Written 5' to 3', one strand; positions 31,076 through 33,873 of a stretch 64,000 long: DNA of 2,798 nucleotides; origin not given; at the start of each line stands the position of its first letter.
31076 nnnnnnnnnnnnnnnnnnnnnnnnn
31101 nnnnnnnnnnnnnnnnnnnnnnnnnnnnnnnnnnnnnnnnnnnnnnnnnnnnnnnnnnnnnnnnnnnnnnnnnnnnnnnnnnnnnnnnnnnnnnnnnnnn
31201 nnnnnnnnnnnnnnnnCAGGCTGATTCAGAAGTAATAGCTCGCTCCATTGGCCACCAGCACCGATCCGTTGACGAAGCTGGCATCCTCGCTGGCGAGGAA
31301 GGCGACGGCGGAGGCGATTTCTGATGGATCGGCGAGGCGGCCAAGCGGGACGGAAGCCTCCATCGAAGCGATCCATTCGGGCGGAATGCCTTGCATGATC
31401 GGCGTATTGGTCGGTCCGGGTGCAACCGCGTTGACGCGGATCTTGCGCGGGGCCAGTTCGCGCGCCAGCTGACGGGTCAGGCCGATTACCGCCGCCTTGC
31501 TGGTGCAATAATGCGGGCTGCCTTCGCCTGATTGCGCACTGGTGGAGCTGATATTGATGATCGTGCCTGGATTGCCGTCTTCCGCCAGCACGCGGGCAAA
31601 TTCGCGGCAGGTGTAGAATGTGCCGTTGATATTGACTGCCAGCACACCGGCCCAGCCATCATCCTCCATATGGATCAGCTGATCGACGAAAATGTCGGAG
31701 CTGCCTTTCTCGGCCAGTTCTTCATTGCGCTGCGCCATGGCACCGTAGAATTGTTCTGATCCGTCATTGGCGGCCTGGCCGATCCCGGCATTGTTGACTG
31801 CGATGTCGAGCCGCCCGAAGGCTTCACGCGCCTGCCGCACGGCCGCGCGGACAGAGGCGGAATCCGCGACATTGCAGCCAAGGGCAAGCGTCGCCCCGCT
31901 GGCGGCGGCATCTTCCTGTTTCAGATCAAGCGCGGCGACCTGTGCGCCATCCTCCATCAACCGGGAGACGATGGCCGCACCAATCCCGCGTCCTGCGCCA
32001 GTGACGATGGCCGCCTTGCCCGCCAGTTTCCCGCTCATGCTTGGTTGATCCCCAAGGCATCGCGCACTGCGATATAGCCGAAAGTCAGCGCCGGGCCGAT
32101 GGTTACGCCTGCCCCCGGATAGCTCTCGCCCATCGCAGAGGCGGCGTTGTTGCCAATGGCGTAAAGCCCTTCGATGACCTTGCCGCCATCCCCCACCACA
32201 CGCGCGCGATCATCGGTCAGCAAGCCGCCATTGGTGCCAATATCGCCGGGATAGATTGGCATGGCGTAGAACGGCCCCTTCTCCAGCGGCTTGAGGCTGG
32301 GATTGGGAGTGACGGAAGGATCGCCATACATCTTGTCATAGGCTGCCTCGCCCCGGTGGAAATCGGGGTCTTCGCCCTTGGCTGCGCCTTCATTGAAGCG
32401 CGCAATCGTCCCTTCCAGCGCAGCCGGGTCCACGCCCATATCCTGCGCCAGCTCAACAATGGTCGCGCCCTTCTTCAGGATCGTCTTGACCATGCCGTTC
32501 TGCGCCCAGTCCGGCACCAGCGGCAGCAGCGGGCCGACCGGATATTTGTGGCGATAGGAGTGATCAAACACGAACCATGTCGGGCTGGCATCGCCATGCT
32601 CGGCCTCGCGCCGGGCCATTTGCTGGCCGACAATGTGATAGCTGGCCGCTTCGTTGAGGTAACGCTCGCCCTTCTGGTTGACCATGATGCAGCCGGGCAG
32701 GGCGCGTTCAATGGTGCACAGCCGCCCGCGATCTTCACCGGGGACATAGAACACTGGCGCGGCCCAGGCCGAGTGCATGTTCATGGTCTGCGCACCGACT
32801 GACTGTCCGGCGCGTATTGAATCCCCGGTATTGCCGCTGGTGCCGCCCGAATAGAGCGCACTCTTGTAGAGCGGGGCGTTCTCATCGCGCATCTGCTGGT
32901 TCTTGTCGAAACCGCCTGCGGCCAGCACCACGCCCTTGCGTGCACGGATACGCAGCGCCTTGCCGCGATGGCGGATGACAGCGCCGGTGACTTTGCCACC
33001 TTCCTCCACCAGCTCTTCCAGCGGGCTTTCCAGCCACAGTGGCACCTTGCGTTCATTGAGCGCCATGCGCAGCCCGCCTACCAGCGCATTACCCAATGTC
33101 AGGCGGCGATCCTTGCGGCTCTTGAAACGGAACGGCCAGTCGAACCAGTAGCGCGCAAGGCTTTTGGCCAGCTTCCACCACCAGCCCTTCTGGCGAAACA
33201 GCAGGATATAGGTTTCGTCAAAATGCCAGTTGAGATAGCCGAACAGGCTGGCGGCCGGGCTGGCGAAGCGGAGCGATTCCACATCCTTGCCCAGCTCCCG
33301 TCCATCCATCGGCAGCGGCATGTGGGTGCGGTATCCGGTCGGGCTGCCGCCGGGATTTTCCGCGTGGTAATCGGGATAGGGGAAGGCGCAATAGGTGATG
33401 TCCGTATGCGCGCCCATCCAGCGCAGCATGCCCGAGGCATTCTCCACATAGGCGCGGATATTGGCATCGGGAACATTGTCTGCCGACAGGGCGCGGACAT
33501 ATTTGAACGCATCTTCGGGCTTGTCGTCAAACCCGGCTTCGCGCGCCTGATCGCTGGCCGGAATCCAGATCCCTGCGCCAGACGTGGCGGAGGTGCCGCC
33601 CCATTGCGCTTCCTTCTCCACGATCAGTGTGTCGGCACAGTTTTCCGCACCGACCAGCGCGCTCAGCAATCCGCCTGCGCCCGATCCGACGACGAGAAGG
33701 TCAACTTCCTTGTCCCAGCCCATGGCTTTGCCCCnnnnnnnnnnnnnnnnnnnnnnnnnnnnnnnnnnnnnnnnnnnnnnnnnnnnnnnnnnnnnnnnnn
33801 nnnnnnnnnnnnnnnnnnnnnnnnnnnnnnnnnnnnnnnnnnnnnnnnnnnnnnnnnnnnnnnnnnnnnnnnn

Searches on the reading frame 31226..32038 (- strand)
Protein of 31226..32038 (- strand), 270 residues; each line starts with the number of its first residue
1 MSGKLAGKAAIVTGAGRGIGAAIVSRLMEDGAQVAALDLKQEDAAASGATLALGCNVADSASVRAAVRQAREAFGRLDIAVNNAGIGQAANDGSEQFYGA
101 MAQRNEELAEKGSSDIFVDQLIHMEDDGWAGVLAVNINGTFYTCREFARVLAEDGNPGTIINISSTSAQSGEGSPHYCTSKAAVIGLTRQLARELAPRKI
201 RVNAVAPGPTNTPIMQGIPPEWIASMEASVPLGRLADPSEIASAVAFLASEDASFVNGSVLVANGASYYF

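Call 29: search_protein_families(library=pfam, proteins=[window:31226-32038:-], max_evalue=0.00001)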
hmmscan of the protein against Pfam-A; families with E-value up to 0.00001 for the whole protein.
window:31226-32038:- (270 aa): 2 families
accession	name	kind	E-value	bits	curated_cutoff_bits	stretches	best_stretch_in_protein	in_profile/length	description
PF13561.12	adh_short_C2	-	1.7e-58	198.4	27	2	120-265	88-233/236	Enoyl-(Acyl carrier protein) reductase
PF00106.31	adh_short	-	5.3e-47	160.3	26.6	2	123-218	95-190/195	short chain dehydrogenase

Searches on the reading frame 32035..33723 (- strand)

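Call 29: search_protein_families(library=pfam, proteins=[window:32035-33723:-], max_evalue=0.00001)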
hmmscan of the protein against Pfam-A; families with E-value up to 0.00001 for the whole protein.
window:32035-33723:- (562 aa): 3 families
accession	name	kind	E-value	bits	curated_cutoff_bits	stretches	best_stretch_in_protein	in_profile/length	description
PF00890.30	FAD_binding_2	-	2.8e-78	264.4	20.4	1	8-541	1-413/414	FAD binding domain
PF01266.30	DAO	-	4.3e-07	30.2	27.9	0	8-63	1-57/353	FAD dependent oxidoreductase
PF12831.13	FAD_oxidored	-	2.6e-06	27.4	27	0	8-54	1-46/416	FAD dependent oxidoreductase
